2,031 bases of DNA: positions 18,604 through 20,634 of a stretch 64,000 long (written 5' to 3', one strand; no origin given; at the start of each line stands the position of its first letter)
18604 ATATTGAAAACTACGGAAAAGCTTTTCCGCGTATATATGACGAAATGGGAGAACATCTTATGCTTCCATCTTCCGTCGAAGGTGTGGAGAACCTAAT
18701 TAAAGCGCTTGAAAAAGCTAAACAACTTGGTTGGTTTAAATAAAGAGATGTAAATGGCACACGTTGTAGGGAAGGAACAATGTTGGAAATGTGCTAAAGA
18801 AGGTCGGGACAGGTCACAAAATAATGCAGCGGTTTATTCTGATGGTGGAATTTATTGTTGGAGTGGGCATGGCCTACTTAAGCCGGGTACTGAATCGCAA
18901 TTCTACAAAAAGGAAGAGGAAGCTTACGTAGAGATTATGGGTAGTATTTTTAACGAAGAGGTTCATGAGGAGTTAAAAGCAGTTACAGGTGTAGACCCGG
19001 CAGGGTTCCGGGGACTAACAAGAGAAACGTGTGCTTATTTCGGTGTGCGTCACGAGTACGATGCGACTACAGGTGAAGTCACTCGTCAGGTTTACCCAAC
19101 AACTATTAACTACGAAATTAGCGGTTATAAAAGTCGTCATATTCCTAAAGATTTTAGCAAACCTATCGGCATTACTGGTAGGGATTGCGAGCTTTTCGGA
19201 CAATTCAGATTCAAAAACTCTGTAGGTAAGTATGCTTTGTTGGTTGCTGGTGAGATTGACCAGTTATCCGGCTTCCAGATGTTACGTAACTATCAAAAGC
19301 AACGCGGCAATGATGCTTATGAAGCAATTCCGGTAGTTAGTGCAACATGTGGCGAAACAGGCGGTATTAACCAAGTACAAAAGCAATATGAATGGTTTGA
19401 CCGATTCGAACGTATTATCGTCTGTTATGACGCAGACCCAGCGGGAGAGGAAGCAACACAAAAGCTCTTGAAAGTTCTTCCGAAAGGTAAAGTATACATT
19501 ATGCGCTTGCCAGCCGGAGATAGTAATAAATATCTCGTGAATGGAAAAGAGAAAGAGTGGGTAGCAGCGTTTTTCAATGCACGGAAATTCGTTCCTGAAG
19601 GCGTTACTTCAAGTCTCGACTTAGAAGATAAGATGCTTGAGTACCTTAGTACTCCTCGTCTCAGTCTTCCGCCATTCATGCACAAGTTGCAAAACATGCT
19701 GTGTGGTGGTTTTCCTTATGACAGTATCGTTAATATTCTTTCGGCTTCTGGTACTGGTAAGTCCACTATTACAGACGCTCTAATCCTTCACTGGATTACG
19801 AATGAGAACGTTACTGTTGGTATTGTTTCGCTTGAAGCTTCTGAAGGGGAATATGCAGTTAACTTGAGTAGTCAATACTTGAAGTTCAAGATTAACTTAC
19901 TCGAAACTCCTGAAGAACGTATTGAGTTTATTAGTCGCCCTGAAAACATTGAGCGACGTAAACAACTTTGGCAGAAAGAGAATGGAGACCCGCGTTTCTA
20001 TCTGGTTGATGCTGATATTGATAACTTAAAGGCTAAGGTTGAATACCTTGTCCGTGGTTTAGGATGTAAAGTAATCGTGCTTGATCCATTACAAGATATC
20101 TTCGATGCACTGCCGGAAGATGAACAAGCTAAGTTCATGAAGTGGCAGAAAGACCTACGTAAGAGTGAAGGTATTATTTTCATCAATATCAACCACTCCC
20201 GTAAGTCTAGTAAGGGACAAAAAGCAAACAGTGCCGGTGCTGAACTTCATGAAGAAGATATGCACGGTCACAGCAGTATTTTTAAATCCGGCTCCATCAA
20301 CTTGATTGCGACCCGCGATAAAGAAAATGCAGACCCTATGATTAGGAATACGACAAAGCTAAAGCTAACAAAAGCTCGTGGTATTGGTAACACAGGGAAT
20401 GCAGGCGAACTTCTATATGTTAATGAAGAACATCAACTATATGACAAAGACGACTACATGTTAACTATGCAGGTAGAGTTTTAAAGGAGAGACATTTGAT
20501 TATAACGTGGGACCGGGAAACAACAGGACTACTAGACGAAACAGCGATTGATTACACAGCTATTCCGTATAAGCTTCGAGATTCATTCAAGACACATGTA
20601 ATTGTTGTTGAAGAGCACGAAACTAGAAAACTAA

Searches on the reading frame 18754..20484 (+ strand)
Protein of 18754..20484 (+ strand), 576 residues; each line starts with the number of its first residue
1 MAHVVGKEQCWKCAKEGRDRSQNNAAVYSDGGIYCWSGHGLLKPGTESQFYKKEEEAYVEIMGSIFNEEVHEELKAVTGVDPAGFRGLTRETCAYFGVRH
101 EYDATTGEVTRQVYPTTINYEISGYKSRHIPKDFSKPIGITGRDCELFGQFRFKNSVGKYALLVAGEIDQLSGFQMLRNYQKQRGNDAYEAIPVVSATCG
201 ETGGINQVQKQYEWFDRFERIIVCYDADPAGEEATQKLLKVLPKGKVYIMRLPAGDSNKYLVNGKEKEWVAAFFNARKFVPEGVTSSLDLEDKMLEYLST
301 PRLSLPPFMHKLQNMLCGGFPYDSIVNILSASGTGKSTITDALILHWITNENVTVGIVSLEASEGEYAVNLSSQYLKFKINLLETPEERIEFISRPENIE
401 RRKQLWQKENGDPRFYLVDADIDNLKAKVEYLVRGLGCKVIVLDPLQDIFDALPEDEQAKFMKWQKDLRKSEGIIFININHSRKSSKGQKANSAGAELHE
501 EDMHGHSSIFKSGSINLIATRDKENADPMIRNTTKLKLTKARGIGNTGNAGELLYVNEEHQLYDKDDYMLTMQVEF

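Call 15: search_protein_families(library=phrogs, proteins=[window:18754-20484:+], max_evalue=0.001)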
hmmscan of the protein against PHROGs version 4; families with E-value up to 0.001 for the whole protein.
window:18754-20484:+ (576 aa): 5 families
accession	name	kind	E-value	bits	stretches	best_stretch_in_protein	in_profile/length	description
phrog_239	-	DNA, RNA and nucleotide metabolism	1.1e-156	525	1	4-568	39-602/801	DNA primase/helicase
phrog_5482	-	unknown function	3.1e-07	30.4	1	291-550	15-285/341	-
phrog_19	-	DNA, RNA and nucleotide metabolism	2.1e-06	27.9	1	310-451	340-471/621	DnaB-like replicative helicase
phrog_47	-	DNA, RNA and nucleotide metabolism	0.00029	20.5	1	86-259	157-320/947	DNA primase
phrog_3123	-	unknown function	0.00052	19.7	1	414-506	434-529/583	-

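Call 16: search_dna_similar(query=window:18754-20484:+, collection=phages, mode=protein, max_rows=30)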
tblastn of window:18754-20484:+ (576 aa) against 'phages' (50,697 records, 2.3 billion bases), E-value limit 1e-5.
Records with a match: 3155; places in all: 3161; records where one place covers at least 80% of the query: 2613.
Best place of each record, by identity: <60% 3155.
By first word of the organism name: Escherichia 754; Klebsiella 503; Pseudomonas 495; Salmonella 206; Vibrio 153; Rheinheimera 115; Yersinia 85; Erwinia 57; Aeromonas 50; Pectobacterium 47; and 85 more.
By host as written in the record: - 435; Escherichia coli 266; Klebsiella pneumoniae 244; Pseudomonas aeruginosa 117; Rheinheimera sp. BAL341 115; Escherichia coli K-12 MG1655 50; Pseudomonas aeruginosa PAO1 44; Yersinia pestis 38; and 724 more.
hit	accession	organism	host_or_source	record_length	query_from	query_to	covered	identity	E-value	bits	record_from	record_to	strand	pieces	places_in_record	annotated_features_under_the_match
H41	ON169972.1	Pseudomonas phage EM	Pseudomonas aeruginosa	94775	7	569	98%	48.8%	7e-173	549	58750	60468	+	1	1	DNA primase/helicase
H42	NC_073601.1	Pseudomonas phage EM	Pseudomonas aeruginosa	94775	7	569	98%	48.8%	7e-173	549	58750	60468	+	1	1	DNA primase/helicase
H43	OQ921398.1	Pseudomonas phage vFB297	Pseudomonas aeruginosa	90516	7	569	98%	48.6%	7e-174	551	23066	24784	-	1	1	hypothetical protein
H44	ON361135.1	Pseudomonas phage vB_Pae_Kat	Pseudomonas aeruginosa PAO1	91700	7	569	98%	48.4%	2e-173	550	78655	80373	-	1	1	hypothetical protein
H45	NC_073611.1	Pseudomonas phage vB_Pae_Kat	Pseudomonas aeruginosa PAO1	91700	7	569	98%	48.4%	2e-173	550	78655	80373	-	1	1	hypothetical protein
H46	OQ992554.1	Pseudomonas phage Kat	Pseudomonas aeruginosa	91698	7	569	98%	48.4%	2e-173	550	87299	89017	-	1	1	hypothetical protein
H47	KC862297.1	Pseudomonas phage PAK_P1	Pseudomonas aeruginosa PAK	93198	7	569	98%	48.4%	2e-173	550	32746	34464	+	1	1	putative DNA primase/helicase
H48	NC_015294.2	Pseudomonas phage PAK_P1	Pseudomonas aeruginosa PAK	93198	7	569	98%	48.4%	2e-173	550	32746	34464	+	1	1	DNA primase/helicase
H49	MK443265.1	Pseudomonas phage JHP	Pseudomonas aeruginosa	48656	7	569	98%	48.4%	3e-173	550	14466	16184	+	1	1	hypothetical protein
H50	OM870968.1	Pseudomonas phage vB_Paer_Ps25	Pseudomonas aeruginosa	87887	7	569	98%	48.4%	3e-173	550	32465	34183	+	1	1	AAA family ATPase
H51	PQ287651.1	Pseudomonas phage HHBS18_1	Pseudomonas aeruginosa BWKH18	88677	7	569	98%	48.4%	3e-173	550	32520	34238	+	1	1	DNA primase/helicase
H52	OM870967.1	Pseudomonas phage vB_Paer_Ps12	Pseudomonas aeruginosa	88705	7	569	98%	48.4%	3e-173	550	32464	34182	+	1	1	hypothetical protein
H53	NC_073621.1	Pseudomonas phage vB_Paer_Ps12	Pseudomonas aeruginosa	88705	7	569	98%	48.4%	3e-173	550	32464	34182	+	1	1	hypothetical protein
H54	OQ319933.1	Pseudomonas phage bmx-p3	Pseudomonas aeruginosa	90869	7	569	98%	48.4%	3e-173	550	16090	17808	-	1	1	DNA primase/helicase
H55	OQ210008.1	Pseudomonas phage JS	Pseudomonas aeruginosa Paer42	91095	7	569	98%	48.4%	3e-173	550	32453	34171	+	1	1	DNA primase/helicase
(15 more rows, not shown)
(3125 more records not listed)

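Call 60: find_related_loci(query=window:18754-20484:+, collection=viral_contigs, flank=10000)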
Query window:18754-20484:+ (576 aa) in viral_contigs; peptide patterns used: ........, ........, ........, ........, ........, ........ (x = any residue, [..] = any of these).
8 stretches matched a pattern; 5 encode a relative of the query (tblastn E <= 1e-3); 5 distinct loci.
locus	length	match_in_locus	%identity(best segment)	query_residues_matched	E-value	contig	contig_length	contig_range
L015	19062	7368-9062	66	1-569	0e+0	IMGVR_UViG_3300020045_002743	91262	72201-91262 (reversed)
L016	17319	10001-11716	48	1-573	1e-169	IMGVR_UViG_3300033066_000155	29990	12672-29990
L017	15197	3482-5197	48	1-573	4e-169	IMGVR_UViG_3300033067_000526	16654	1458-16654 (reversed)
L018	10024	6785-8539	43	1-576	4e-142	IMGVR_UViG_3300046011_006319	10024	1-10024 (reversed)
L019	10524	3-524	78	396-569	2e-87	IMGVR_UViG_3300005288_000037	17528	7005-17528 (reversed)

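Call 83: find_related_loci(query=window:18754-20484:+, collection=metagenome_contigs, flank=10000)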
Query window:18754-20484:+ (576 aa) in metagenome_contigs; peptide patterns used: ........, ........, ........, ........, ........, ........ (x = any residue, [..] = any of these).
26 stretches matched a pattern; 2 encode a relative of the query (tblastn E <= 1e-3); 2 distinct loci.
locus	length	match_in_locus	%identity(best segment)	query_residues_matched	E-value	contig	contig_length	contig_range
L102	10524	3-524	78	396-569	4e-88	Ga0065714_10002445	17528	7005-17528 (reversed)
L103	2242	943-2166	29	132-555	2e-46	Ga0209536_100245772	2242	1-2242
